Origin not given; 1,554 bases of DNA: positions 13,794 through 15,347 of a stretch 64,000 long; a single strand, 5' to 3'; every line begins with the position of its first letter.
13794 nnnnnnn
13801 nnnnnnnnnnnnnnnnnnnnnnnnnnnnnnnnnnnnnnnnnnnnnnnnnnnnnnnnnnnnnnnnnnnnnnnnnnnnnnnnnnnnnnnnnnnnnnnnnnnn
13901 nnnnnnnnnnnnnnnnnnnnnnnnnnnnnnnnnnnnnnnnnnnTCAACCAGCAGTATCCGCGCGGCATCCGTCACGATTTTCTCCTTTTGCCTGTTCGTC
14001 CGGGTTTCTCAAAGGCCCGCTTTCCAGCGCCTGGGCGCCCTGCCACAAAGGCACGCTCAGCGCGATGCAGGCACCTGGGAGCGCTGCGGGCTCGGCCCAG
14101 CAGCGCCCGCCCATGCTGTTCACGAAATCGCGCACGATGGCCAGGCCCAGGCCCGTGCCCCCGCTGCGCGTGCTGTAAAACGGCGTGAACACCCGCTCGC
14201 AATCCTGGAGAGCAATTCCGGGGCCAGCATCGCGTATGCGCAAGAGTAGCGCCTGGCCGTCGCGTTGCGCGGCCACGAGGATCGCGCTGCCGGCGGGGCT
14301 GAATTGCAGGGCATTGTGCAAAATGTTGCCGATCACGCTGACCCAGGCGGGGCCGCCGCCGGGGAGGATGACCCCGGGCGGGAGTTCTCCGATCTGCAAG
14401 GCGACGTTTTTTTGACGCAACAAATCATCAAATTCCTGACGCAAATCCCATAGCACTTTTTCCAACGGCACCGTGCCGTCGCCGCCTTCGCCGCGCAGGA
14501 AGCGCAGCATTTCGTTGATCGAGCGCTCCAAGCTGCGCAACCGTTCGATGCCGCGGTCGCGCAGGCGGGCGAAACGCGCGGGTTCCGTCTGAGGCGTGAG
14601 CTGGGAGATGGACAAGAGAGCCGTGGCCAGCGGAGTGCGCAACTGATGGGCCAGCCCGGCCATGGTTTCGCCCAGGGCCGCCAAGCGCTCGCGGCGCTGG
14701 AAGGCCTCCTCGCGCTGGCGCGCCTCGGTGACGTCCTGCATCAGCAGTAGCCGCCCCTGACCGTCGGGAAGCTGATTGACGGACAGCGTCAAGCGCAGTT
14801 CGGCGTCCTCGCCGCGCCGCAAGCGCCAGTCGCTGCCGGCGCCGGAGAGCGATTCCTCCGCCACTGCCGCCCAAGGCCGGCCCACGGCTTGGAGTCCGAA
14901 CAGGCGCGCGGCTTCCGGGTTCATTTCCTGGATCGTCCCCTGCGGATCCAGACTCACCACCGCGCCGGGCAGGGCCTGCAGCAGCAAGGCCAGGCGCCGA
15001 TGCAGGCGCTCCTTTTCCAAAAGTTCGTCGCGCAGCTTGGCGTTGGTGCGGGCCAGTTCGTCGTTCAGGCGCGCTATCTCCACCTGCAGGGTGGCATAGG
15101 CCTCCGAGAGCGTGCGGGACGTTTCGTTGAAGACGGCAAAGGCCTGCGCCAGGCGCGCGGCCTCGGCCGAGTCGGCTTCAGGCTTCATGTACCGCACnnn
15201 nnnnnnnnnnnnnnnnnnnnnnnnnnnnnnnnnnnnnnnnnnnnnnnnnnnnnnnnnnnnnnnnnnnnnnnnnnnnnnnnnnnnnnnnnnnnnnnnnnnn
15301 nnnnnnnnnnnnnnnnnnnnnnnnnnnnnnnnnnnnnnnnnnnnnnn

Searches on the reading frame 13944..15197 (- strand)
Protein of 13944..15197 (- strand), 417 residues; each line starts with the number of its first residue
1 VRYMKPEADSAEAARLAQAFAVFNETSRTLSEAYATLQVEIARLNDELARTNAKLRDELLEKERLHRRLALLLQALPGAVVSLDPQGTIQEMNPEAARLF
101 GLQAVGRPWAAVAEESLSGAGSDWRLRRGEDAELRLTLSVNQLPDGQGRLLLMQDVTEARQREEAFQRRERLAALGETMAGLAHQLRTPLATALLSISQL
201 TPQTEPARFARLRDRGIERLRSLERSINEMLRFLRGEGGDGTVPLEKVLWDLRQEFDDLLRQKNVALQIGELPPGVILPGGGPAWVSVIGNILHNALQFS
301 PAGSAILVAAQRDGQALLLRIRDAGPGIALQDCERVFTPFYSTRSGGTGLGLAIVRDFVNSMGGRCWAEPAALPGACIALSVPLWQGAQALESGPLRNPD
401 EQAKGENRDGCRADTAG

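Call 21: search_protein_families(library=pfam, proteins=[window:13944-15197:-], max_evalue=0.0001)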
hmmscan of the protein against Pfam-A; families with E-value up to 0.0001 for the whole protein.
window:13944-15197:- (417 aa): 4 families
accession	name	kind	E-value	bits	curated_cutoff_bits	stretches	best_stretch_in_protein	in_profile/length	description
PF02518.31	HATPase_c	-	7.1e-21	75.2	26.4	1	287-384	8-109/111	Histidine kinase-, DNA gyrase B-, and HSP90-like ATPase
PF00512.31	HisKA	-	1.5e-08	35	26.9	1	175-238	2-65/66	His Kinase A (phospho-acceptor) domain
PF00989.32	PAS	-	5.4e-06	26.8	22.6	1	68-104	2-38/113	PAS fold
PF13188.13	PAS_8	-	6.8e-05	23.1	21.8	0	68-114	2-48/65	PAS domain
